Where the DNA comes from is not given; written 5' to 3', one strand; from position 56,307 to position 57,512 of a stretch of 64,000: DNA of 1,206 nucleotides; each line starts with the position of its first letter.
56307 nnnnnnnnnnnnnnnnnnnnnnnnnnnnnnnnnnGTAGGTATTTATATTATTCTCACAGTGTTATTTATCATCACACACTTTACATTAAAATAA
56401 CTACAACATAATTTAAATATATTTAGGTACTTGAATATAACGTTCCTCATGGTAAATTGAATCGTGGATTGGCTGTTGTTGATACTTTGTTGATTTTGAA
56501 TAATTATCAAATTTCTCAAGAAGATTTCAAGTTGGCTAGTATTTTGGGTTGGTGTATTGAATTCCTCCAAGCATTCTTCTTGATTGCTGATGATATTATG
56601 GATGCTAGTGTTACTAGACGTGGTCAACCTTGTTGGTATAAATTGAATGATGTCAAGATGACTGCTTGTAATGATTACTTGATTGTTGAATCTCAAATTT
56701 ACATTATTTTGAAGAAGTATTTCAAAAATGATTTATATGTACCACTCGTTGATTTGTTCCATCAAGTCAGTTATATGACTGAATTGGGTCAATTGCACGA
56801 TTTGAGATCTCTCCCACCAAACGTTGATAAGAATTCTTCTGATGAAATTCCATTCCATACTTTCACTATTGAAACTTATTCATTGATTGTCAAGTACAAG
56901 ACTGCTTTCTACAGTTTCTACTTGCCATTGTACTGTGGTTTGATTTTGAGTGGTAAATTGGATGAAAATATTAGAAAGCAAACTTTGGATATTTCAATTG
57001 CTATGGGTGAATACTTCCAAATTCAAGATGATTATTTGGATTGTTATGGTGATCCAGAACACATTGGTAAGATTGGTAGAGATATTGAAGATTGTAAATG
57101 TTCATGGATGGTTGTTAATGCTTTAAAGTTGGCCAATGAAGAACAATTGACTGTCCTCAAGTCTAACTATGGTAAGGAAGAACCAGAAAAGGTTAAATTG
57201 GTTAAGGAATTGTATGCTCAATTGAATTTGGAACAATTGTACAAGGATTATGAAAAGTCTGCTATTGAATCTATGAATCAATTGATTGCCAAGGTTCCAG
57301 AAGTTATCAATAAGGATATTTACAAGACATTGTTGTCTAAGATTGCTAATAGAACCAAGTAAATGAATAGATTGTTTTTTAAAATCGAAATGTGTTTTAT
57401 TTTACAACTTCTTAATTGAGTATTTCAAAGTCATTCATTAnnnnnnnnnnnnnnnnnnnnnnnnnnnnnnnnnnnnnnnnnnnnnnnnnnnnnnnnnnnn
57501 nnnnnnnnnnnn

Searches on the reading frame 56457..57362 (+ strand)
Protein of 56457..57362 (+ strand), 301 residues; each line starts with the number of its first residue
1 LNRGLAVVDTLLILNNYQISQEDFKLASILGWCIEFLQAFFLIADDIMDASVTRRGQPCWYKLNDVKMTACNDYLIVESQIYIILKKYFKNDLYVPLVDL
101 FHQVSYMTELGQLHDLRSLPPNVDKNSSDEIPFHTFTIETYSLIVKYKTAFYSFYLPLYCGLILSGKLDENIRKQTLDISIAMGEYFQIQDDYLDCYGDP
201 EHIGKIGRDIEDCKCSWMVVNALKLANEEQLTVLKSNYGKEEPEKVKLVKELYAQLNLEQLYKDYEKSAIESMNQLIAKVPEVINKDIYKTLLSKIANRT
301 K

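Call 32: search_protein_families(library=pfam, proteins=[window:56457-57362:+], max_evalue=0.01)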
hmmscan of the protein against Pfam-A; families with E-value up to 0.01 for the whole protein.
window:56457-57362:+ (301 aa): 1 family
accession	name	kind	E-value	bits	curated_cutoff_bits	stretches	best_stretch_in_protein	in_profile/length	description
PF00348.22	polyprenyl_synt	-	1.9e-68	230.8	27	1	2-255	19-250/251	Polyprenyl synthetase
